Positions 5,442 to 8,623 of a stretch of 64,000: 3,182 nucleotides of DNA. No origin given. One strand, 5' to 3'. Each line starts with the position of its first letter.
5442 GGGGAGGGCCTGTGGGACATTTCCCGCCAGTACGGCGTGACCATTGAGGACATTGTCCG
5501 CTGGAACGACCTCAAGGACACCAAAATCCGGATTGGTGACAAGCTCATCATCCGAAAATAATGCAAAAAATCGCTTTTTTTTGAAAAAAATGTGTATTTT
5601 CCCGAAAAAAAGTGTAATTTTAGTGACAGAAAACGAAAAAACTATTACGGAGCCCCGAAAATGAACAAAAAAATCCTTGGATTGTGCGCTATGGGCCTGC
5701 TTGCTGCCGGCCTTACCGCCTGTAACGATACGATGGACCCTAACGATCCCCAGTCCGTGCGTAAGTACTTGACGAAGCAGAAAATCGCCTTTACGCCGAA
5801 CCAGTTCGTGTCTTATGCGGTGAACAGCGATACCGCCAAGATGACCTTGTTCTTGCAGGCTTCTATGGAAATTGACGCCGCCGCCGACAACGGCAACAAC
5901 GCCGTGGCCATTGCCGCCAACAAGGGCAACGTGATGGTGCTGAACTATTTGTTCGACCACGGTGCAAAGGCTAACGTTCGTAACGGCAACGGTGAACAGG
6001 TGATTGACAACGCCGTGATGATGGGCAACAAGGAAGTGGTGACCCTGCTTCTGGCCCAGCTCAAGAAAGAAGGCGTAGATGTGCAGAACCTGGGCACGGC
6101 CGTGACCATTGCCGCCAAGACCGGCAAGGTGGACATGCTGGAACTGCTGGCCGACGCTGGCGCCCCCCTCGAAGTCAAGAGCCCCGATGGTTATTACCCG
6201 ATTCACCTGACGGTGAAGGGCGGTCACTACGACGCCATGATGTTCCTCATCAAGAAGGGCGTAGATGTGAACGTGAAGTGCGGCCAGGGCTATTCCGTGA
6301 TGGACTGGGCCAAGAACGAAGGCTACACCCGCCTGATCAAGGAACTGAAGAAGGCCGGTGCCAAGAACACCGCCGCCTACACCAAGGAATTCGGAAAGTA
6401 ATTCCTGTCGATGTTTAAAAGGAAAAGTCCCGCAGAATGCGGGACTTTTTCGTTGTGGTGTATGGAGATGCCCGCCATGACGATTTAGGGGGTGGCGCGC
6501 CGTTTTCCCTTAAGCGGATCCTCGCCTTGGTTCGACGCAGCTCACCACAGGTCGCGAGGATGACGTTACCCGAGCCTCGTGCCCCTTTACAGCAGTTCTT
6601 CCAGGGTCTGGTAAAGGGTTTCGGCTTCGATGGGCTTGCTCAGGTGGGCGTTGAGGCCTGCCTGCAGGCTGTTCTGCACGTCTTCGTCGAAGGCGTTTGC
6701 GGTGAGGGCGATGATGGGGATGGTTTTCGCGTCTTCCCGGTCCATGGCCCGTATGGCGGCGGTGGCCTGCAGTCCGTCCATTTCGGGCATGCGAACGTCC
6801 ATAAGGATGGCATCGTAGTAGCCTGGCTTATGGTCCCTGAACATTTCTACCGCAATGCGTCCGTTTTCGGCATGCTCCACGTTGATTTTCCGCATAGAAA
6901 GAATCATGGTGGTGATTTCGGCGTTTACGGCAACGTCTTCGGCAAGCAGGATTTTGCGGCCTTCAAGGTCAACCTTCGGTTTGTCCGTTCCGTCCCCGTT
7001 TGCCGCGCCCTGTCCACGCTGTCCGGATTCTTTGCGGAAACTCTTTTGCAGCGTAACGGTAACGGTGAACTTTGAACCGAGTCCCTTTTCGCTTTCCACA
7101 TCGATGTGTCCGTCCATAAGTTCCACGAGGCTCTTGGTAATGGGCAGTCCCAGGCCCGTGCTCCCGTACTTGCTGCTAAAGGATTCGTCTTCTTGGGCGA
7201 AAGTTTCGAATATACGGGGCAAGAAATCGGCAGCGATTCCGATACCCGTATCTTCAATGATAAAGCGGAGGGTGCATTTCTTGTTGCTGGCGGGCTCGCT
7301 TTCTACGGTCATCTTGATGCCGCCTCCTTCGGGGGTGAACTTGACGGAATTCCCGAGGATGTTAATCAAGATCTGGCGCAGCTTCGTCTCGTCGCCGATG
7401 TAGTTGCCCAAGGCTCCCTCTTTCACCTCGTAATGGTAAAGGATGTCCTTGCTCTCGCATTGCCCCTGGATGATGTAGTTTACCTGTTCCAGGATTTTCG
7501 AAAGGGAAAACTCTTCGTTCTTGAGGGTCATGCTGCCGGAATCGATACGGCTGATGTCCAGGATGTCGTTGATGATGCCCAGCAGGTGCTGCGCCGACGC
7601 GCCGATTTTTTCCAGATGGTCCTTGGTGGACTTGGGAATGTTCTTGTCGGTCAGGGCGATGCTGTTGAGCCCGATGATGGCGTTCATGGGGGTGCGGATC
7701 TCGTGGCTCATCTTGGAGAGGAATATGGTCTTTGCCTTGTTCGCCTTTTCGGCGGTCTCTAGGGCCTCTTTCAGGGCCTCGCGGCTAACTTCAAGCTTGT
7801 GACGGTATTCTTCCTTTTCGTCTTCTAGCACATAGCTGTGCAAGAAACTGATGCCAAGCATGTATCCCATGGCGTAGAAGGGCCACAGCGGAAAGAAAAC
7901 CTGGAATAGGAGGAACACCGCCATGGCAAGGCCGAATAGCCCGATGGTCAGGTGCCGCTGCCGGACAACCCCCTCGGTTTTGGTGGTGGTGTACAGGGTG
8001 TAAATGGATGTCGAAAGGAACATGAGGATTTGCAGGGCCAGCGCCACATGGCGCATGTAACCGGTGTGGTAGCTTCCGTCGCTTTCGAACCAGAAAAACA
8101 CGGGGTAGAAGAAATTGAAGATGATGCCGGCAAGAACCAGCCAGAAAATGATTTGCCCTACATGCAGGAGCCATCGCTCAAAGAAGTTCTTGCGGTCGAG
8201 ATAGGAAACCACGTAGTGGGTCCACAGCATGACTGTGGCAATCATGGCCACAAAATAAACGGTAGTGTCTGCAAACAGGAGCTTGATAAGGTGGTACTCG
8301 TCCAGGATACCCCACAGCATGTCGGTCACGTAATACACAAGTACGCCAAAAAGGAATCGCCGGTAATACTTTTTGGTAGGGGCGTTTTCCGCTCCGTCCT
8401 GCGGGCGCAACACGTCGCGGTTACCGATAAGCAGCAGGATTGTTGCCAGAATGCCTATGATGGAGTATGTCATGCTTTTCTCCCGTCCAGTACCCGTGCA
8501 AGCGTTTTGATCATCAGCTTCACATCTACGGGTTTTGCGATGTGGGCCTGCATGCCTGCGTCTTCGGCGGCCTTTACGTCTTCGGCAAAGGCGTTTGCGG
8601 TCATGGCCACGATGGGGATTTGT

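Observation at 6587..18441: Six-gene operon: four hybrid kinases with different sensor modules, one Hpt, and one REC-(degenerate GGDEF)-EAL output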

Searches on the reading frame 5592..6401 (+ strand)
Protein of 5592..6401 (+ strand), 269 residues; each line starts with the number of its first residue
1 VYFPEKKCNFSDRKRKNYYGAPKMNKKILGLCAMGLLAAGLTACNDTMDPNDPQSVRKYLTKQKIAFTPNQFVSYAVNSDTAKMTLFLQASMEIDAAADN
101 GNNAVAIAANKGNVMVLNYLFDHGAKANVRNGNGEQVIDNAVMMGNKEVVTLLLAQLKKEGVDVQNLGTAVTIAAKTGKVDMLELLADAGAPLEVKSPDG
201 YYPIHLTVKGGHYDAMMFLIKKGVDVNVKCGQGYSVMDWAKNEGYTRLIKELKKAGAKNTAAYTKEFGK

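Call 6: search_protein_families(library=pfam, proteins=[window:5592-6401:+], max_evalue=0.001)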
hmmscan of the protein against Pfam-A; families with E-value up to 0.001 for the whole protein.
window:5592-6401:+ (269 aa): 6 families
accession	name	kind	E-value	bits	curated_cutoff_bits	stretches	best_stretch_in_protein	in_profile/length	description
PF13637.12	Ank_4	-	3.1e-20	72.2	22.7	2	108-154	4-50/50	Ankyrin repeats (many copies)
PF12796.13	Ank_2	-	3.3e-20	72.9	27.3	2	173-260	3-87/90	Ankyrin repeats (3 copies)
PF00023.36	Ank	-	6.4e-15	54.9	21.1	1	199-229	1-31/33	Ankyrin repeat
PF13857.12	Ank_5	-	2.4e-14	53.7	27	1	186-238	1-54/56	Ankyrin repeats (many copies)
PF13606.12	Ank_3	-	1.7e-09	37.4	22.3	0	199-228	1-30/30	Ankyrin repeat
PF24521.3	Ank_KRIT1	-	0.00014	22.1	80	0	67-156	17-107/149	KRIT1 ankyrin-repeats domain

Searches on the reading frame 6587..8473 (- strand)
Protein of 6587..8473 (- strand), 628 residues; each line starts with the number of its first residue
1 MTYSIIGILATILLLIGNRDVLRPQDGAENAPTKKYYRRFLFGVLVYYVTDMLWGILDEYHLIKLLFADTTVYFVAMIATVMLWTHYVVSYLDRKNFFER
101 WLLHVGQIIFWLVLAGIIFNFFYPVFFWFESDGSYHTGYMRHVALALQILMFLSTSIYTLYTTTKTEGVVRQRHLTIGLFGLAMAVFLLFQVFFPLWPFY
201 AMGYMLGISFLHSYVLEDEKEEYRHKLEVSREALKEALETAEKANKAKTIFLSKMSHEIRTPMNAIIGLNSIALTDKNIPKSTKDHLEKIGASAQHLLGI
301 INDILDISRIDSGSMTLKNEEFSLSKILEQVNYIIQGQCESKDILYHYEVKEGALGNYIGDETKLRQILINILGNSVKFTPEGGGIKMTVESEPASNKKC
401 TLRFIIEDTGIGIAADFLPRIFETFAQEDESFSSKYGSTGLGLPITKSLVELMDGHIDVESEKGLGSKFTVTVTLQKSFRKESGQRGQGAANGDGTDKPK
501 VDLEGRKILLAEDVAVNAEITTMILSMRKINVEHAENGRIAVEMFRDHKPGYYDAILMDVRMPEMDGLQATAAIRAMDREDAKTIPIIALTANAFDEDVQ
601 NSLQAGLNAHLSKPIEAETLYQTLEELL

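Call 3: search_protein_families(library=pfam, proteins=[window:6587-8473:-], max_evalue=0.01)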
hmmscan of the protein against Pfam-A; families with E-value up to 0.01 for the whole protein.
window:6587-8473:- (628 aa): 3 families
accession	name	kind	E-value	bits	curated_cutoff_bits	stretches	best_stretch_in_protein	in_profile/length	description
PF02518.31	HATPase_c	-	6e-27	94.7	26.4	1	360-476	1-110/111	Histidine kinase-, DNA gyrase B-, and HSP90-like ATPase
PF00072.30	Response_reg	-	2.2e-23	83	30.2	1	508-624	1-110/111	Response regulator receiver domain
PF00512.31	HisKA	-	7.1e-17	61.7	26.9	1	248-313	2-66/66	His Kinase A (phospho-acceptor) domain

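Call 47: search_protein_families(library=ncbifam, proteins=[window:6587-8473:-], max_evalue=0.00001)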
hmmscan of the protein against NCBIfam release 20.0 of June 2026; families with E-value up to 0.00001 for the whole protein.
window:6587-8473:- (628 aa): 111 families (the best 25 are shown)
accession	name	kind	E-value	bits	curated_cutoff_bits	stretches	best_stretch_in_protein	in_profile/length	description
TIGR02956.1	TMAO_torS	equivalog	1.6e-92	311.2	676.5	1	221-628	437-820/967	TMAO reductase system sensor histidine kinase/response regulator TorS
NF041947.1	LuxQ_Vibrio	equivalog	1.3e-86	291.3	1200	1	235-625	459-836/843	quorum-sensing autoinducer 2 sensor kinase/phosphatase LuxQ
NF008318.0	PRK11107.1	equivalog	1.4e-85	288.2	890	2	226-533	271-564/920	two-component sensor histidine kinase BarA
NF011874.0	PRK15347.1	equivalog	1.2e-83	281.7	852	2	226-477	376-616/921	two component system sensor kinase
NF008302.0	PRK11091.1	equivalog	5.7e-79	266.2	838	1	235-627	270-642/779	aerobic respiration two-component sensor histidine kinase ArcB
NF038297.2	hybrid_HK_HrmK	equivalog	1e-68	232.5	725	1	230-622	217-602/607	hybrid histidine kinase/response regulator HrmK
NF008099.0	PRK10841.1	equivalog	6.4e-64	216.2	920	2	232-478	454-693/949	two-component system sensor histidine kinase RcsC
NF045901.1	HisKinLetSLeg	equivalog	9.6e-64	215.8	1650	2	240-479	285-522/906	two-component system sensor histidine kinase LetS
NF008543.0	PRK11466.1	equivalog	3.5e-53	180.7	982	1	237-625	433-795/914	TMAO reductase system sensor histidine kinase/response regulator TorS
NF046044.1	PnpS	equivalog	7.4e-52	176.7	400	1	242-473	164-389/390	two-component system histidine kinase PnpS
NF047874.1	MASE3_PAS_HK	subfamily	8e-47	160.4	560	1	231-482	381-631/655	MASE3 domain-containing sensor histidine kinase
NF041832.1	near_NosP_CTERM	subfamily_domain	2.8e-45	155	400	1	242-627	1-369/370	NahK/ErcS family hybrid sensor histidine kinase/response regulator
NF047465.1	hybrid_HK_LvrA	exception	2.8e-44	151.3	1200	1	234-621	188-577/819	hybrid histidine kinase/response regulator LvrA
NF007420.1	PRK09959.1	equivalog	2.8e-42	144.4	1995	1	235-625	699-1071/1197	acid-sensing system histidine kinase EvgS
NF033092.0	HK_WalK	equivalog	2.4e-40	138.7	725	1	241-473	365-592/594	cell wall metabolism sensor histidine kinase WalK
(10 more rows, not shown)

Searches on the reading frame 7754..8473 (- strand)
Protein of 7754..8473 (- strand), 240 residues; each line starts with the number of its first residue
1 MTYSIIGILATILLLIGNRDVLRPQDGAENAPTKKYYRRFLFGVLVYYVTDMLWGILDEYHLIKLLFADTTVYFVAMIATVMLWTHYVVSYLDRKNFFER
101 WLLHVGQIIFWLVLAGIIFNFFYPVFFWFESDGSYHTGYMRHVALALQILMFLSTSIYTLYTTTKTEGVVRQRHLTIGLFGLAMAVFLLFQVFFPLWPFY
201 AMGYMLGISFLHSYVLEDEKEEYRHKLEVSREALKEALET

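Call 11: search_protein_families(library=pfam, proteins=[window:7754-8473:-], max_evalue=10)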
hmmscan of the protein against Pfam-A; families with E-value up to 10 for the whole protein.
seq(240 aa): 1 family
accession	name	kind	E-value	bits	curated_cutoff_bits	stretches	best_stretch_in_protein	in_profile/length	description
PF20136.4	DUF6526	-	5.5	7.5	23.7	1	140-193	15-67/145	Family of unknown function (DUF6526)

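Call 23: find_homologous_proteins(query=window:7784-8473:-, max_evalue=0.001)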
Query seq(230 aa) (230 aa): 105 proteins with E <= 0.001 among 518 candidates.
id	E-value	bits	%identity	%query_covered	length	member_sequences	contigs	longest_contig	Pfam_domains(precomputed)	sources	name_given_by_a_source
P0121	1.1e-108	381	76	100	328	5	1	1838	PF00512.32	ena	-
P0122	2.3e-80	288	59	100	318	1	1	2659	PF00512.32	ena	-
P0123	4.7e-80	287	58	100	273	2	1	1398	-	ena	-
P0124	1.7e-79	285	57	99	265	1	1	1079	-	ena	-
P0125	6.8e-79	283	59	99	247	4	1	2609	-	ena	-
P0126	8.7e-79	283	60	99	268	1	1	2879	-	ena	-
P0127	1.0e-78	283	58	100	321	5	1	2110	PF00512.32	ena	-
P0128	1.4e-78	282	73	78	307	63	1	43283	PF00512.32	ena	-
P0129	3.0e-78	281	58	99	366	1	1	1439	PF00512.32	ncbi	-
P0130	1.6e-77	279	59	100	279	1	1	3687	-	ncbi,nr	ncbi:hypothetical protein IKP13_07835, partial [bacterium]|nr:hypothetical protein [bacterium]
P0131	4.8e-77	277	58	99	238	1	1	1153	-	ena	-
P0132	1.1e-76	276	57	99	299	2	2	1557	PF00512.32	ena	-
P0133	2.3e-76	275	54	100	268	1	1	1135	-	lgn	-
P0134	2.4e-76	275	55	94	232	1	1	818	-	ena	-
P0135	3.7e-76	274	55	98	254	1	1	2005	-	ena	-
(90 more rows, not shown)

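Call 35: predict_structure(alignment_id=A2)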
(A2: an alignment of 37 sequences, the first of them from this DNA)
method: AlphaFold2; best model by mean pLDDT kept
length: 230 residues; sequences in the alignment: 37
mean_pLDDT: 88.8   pTM: 0.85
mean pLDDT of the five models: 88.8, 88.1, 87.7, 87.7, 87.6
residues with pLDDT >= 90: 136; 70-90: 84; 50-70: 10; < 50: 0
segments of 3 or more residues with pLDDT < 50: none
pLDDT, mean of each block of 10 residues (from residue 1): 79 89 66 88 95 89 93 96 93 82 93 96 94 89 95 93 86 90 95 88 91 83 78
secondary structure, 60 per line:
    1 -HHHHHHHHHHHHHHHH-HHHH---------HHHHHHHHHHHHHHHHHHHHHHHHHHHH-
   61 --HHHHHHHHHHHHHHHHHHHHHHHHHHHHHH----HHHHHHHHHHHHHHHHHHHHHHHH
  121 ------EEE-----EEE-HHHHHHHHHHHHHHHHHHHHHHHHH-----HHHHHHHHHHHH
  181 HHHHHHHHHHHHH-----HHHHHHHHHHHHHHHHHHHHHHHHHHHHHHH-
elements in order: H2-17 H19-22 H32-59 H63-92 H97-120 E127-129 E135-137 H139-163 H169-193 H199-229

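Call 39: fold_search(model_id=the predicted structure, library=pdb)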
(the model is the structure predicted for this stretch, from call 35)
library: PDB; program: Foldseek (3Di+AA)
matches with E <= 10: 766; with E <= 0.001: 0
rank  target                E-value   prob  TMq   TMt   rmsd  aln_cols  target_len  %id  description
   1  8hnl_R                1.0e-03  1.00  0.50  0.41   7.1       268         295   14  CXCR3-DNGi complex activated by PS372424 (released 2023-11-29)
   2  7vl8_R                1.5e-03  1.00  0.47  0.40   8.0       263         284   11  Cryo-EM structure of the Apo CCR1-Gi complex (released 2022-03-23)
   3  8xxr_R                1.8e-03  1.00  0.56  0.47   7.1       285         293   16  Structure of CXCR2 bound to CXCL6 (CXCR2-CXCL6-Go Full map) (released 2025-01-15)
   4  8hnk_R                1.9e-03  1.00  0.50  0.41   7.2       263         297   13  CXCR3-DNGi complex activated by CXCL11 (released 2023-11-29)
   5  8xwn_R                2.3e-03  1.00  0.52  0.42   6.7       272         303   16  Structure of CXCR2 bound to CXCL8 (Ligand-receptor focused map) (released 2025-01-15)
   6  21du_R                2.8e-03  1.00  0.52  0.45   7.2       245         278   13  Cryo-EM structure of the apomorphine bound ADGRG6-Gs complex (released 2026-02-11)
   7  7y67_D                2.8e-03  1.00  0.46  0.40   8.4       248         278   12  Cryo-EM structure of C089-bound C5aR1(I116A) mutant in complex with Gi protein (released 2023-03-01)
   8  7o7f_C                3.3e-03  1.00  0.51  0.41   6.9       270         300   15  Structural basis of the activation of the CC chemokine receptor 5 by a chemokine agonist (released 2021-06-30)
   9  8xvu_R                3.6e-03  1.00  0.52  0.42   6.6       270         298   16  Structure of CXCR2 bound to CXCL2 (Ligand-receptor focused map) (released 2025-01-15)
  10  8wst_R                4.1e-03  1.00  0.43  0.37   8.8       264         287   16  Cryo-EM structure of Melanin-Concentrating Hormone Receptor 2 with MCH (released 2024-06-19)
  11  5lwe_A                4.6e-03  1.00  0.44  0.39   7.6       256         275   15  Crystal structure of the human CC chemokine receptor type 9 (CCR9) in complex with vercirnon (released 2016-12-07)
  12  6b73_B                5.5e-03  1.00  0.53  0.47   6.9       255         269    9  Crystal Structure of a nanobody-stabilized active state of the kappa-opioid receptor (released 2018-01-17)
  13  9uwi_A                5.8e-03  1.00  0.55  0.49   6.2       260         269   11  Cryo-EM structure of human V1aR bound with atosiban at a resolution of 2.8 angstrom (released 2026-01-28)
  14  6b73_A                6.4e-03  1.00  0.53  0.45   7.0       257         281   10  Crystal Structure of a nanobody-stabilized active state of the kappa-opioid receptor (released 2018-01-17)
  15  7rkm_R                6.7e-03  1.00  0.45  0.37   8.8       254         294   12  Structure of CX3CL1-US28-Gi-scFv16 in C-state (released 2022-01-26)
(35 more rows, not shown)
